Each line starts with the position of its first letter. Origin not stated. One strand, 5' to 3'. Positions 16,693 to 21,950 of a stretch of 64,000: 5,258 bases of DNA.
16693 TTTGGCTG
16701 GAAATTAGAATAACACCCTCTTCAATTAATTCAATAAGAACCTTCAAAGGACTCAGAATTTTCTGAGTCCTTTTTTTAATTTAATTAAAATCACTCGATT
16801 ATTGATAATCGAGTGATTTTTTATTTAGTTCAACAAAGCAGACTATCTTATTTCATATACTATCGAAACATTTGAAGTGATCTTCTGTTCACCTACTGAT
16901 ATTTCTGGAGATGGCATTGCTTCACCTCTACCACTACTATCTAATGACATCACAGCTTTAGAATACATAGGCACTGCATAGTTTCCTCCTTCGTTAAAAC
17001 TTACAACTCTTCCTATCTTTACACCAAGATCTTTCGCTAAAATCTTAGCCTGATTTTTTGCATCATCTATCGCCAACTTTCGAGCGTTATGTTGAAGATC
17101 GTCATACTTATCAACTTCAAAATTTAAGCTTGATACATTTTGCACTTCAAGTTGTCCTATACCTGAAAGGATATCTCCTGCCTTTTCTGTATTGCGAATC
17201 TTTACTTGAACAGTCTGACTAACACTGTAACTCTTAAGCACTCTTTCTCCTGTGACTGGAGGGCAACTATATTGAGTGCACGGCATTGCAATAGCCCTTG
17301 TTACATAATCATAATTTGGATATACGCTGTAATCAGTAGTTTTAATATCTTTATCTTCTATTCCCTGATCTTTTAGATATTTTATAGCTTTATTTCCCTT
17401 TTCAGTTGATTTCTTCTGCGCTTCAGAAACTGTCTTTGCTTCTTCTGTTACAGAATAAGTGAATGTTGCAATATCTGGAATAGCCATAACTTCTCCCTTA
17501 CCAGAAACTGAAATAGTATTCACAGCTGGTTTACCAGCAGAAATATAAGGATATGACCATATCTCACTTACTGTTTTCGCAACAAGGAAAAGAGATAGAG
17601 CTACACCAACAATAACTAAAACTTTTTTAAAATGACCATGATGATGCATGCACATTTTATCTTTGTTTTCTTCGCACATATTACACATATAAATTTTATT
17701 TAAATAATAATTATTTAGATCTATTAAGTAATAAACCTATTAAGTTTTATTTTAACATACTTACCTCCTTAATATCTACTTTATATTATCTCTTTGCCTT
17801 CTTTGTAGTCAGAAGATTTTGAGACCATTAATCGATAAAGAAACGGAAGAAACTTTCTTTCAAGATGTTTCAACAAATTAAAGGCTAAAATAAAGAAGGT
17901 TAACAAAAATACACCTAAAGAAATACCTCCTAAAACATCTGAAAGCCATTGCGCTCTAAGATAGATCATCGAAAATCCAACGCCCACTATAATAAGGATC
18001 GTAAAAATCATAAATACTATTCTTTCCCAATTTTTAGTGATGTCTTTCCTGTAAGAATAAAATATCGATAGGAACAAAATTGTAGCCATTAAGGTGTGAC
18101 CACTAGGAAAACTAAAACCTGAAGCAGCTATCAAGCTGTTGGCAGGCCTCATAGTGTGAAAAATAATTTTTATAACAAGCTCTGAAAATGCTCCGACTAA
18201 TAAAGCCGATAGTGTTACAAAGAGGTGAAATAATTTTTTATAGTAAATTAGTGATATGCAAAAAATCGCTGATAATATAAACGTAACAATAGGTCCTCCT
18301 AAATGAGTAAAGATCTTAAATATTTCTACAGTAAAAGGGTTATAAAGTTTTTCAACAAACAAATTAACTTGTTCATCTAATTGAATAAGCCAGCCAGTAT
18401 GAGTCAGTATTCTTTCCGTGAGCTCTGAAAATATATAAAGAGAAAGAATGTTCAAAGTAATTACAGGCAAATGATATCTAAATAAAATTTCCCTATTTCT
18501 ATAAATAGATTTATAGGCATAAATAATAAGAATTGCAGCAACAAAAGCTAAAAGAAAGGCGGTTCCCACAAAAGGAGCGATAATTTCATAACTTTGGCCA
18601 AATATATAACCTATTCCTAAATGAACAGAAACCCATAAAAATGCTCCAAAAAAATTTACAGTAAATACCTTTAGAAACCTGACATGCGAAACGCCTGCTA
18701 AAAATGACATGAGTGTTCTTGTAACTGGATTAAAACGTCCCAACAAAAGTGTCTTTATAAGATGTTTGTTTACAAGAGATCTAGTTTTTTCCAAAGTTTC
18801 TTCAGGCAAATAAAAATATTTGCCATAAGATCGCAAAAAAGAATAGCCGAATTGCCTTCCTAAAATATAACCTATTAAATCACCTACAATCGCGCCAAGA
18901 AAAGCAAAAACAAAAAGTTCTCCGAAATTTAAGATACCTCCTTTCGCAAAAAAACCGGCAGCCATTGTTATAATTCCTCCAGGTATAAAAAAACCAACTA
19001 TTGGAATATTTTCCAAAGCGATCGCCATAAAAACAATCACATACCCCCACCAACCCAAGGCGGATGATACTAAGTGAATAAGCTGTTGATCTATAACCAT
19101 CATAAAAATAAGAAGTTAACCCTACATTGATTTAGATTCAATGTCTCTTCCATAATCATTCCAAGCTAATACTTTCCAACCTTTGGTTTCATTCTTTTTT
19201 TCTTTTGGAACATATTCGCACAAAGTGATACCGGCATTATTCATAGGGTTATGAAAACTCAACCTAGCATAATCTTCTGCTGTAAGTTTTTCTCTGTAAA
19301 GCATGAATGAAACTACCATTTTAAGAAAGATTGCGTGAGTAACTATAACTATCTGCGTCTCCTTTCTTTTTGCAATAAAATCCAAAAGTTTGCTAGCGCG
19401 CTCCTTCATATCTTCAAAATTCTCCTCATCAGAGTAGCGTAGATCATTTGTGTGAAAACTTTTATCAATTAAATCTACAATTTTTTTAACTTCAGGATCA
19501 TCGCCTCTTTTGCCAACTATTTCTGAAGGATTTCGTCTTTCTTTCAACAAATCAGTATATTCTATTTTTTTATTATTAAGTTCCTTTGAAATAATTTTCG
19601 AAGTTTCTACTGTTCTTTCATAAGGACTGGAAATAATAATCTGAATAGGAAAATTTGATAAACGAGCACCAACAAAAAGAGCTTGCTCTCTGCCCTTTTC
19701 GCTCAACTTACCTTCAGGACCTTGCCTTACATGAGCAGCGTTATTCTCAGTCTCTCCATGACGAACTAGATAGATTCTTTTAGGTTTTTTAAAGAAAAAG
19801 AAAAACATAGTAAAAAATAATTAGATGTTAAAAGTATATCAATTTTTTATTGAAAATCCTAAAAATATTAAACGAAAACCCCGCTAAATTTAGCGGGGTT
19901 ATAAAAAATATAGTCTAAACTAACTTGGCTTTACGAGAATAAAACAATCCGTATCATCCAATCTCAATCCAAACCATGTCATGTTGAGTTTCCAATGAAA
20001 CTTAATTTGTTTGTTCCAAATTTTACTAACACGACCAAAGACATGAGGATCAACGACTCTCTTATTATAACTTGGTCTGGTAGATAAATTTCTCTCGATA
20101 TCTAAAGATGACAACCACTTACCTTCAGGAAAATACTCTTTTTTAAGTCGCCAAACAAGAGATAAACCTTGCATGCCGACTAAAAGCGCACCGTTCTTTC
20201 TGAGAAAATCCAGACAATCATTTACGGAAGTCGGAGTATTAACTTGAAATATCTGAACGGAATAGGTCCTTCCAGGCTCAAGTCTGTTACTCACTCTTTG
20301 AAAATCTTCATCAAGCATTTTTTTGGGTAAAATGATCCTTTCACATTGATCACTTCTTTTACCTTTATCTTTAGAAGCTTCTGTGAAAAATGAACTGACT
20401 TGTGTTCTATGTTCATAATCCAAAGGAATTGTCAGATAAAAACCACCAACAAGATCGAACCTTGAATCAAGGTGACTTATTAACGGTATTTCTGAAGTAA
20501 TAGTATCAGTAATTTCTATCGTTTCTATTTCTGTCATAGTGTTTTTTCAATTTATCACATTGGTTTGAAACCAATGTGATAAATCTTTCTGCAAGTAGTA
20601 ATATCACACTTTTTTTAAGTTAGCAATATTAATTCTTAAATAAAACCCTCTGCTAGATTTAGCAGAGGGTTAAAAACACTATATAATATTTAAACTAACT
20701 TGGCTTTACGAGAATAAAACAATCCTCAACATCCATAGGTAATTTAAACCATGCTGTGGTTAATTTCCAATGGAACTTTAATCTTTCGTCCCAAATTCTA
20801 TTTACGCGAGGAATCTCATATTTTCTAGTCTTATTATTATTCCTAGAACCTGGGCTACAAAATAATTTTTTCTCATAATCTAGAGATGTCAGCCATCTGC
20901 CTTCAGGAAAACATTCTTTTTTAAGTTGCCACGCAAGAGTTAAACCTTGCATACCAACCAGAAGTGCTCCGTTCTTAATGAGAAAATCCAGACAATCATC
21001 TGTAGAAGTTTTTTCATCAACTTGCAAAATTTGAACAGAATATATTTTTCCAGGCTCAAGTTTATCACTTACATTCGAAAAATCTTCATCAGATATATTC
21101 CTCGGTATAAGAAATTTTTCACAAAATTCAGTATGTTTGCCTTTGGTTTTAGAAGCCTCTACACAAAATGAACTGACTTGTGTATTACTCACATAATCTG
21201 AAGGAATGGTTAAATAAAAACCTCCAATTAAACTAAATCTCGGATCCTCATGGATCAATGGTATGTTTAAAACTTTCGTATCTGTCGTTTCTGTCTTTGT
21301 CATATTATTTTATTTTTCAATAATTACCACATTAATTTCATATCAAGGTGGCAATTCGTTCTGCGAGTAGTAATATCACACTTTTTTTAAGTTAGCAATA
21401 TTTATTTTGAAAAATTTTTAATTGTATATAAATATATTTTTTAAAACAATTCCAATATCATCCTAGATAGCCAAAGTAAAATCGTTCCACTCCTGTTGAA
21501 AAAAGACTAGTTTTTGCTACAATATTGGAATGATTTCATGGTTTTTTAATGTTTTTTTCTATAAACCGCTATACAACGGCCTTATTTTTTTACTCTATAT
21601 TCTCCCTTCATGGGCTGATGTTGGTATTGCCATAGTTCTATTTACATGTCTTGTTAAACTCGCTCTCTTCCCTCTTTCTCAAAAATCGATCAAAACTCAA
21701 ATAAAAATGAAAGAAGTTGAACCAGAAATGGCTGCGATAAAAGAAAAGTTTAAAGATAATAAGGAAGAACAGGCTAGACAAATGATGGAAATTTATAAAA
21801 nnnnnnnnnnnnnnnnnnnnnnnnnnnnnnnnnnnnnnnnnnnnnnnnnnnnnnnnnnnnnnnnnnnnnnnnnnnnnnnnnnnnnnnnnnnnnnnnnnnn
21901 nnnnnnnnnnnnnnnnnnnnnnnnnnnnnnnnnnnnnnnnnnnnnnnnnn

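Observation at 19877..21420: Tandem paralog pair of unknown function with conserved promoter-leader and a perfect 27-bp palindrome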

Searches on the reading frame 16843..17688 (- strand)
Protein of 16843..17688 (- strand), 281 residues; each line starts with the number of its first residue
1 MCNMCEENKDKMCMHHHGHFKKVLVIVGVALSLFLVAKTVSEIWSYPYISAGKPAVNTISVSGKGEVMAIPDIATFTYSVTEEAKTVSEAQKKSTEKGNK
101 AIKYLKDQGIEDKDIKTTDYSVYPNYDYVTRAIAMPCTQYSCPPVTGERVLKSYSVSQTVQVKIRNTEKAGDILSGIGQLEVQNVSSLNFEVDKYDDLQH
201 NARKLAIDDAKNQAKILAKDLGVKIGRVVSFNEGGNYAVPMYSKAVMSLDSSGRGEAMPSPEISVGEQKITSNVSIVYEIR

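Call 63: search_protein_families(library=pfam, proteins=[window:16843-17688:-], max_evalue=0.001)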
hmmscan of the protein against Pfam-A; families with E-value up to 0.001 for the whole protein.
window:16843-17688:- (281 aa): 1 family
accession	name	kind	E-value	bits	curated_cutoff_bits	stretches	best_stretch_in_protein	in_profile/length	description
PF04402.19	SIMPL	-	5.4e-52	177.5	25.2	1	59-278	1-205/205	Protein of unknown function (DUF541)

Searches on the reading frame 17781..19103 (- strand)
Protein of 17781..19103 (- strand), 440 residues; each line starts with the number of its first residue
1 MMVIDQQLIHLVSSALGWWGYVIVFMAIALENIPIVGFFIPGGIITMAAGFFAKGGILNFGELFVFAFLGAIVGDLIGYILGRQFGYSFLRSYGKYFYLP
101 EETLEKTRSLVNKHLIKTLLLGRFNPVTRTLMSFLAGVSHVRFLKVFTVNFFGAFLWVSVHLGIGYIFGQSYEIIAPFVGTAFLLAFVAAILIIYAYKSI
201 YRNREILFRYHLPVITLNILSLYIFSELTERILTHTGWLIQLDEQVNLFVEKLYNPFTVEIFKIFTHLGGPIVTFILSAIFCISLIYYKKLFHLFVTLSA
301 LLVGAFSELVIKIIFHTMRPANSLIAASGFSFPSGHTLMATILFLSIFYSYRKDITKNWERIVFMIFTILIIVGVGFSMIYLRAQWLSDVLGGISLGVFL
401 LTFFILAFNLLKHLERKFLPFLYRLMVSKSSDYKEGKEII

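Call 63: search_protein_families(library=pfam, proteins=[window:17781-19103:-], max_evalue=0.001)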
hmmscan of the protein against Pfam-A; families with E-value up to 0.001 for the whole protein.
window:17781-19103:- (440 aa): 2 families
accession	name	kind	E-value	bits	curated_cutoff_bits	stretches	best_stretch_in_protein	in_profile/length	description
PF09335.16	VTT_dom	-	7.9e-19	68.8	33.9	1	40-166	1-122/123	VTT domain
PF01569.27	PAP2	-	4.8e-13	49.4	27.2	1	298-408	6-125/130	PAP2 superfamily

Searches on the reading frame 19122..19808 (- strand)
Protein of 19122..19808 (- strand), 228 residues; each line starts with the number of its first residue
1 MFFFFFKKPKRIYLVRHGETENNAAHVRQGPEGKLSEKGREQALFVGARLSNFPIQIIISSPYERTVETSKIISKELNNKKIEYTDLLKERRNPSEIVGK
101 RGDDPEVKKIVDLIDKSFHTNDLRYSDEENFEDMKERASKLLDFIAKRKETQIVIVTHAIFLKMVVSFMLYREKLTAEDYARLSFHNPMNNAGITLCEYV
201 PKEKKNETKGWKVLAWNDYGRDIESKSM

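Call 63: search_protein_families(library=pfam, proteins=[window:19122-19808:-], max_evalue=0.001)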
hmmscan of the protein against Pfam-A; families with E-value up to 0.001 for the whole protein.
window:19122-19808:- (228 aa): 1 family
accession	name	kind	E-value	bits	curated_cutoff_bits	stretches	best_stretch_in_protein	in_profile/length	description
PF00300.27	His_Phos_1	-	1.7e-30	106.6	21.7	1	12-204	1-186/194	Histidine phosphatase superfamily (branch 1)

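Call 76: find_encoding_contigs(protein=window:19122-19808:-, flank=6000, max_places=10)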
Protein window:19122-19808:- (228 aa): 2 contigs read that carry it; 2 places shown.
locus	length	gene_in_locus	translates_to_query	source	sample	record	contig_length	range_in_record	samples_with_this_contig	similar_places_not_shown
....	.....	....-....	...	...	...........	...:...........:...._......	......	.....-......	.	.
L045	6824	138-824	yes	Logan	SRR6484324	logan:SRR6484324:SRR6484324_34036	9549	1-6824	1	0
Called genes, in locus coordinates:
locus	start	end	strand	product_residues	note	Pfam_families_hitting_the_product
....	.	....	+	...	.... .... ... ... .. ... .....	-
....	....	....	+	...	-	-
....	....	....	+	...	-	-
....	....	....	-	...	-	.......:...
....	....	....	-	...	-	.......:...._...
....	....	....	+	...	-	-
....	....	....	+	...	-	-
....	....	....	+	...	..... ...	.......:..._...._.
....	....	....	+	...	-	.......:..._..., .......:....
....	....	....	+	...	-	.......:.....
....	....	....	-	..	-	-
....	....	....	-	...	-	-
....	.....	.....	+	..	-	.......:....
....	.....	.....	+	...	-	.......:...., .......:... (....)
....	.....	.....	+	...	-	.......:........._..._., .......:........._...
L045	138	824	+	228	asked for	PF00300:His_Phos_1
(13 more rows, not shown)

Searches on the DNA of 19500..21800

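Call 16: search_rna_families(source=window, start=19500, end=21800, threshold=evalue, max_evalue=10)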
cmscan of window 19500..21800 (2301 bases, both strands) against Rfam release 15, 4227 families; matches with E-value up to 10: 19.
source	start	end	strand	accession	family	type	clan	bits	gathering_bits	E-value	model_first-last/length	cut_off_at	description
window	20634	20729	-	RF01771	rnk_leader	Cis-reg; leader;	-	30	50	0.016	1-109/109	no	Enterobacteria rnk leader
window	19824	19903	+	RF02379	csRNA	Gene; sRNA;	-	24.9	57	2.2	1-93/93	no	Cia-dependent small RNA csRNA1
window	20642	20791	-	RF02453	ncr952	Gene; sRNA;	-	24.3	100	0.011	1-143/143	no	Bacillus sRNA ncr952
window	20634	20736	-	RF02062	STnc361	Gene; sRNA;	-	22.9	80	1.7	1-150/150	no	Salmonella enterica sRNA STnc361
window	19870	19923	-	RF00042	CopA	Gene; antisense;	-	22.3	60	0.62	1-92/92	no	CopA-like RNA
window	19871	19977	-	RF00513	Trp_leader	Cis-reg; leader;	-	22.1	41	0.2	1-100/100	no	Tryptophan operon leader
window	19867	19971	-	RF01772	rnk_pseudo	Cis-reg; leader;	-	19.3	55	3.7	1-108/108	no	Pseudomonas rnk leader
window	20549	20585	-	RF04239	mir-4679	Gene; miRNA;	-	19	88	3.1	1-75/75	no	mir-4679 microRNA precursor family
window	20549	20585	+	RF04239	mir-4679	Gene; miRNA;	-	18.9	88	3.2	1-75/75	no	mir-4679 microRNA precursor family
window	19820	19903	+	RF02701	PsrR1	Gene; sRNA;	-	18.8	42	2.2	1-79/79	no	Photosynthesis regulatory RNA1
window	20548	20586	+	RF00856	mir-232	Gene; miRNA;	-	17.9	67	2.8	1-80/80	no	mir-232 microRNA precursor family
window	20631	20777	-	RF00557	L10_leader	Cis-reg; leader;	-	17.6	44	6.9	1-138/138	no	Ribosomal protein L10 leader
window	19874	19906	-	RF01328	CRISPR-DR17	Gene; CRISPR;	CL00014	17.4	42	9.5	1-25/25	no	CRISPR RNA direct repeat element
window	20550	20636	+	RF02694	RalA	Gene; sRNA;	-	17.2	170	0.94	1-179/179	no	RalR antitoxin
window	20191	20260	+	RF01641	ceN53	Gene; snRNA; snoRNA; CD-box;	-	16.2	50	9.3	1-74/74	no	Caenorhabditis snoRNA ceN53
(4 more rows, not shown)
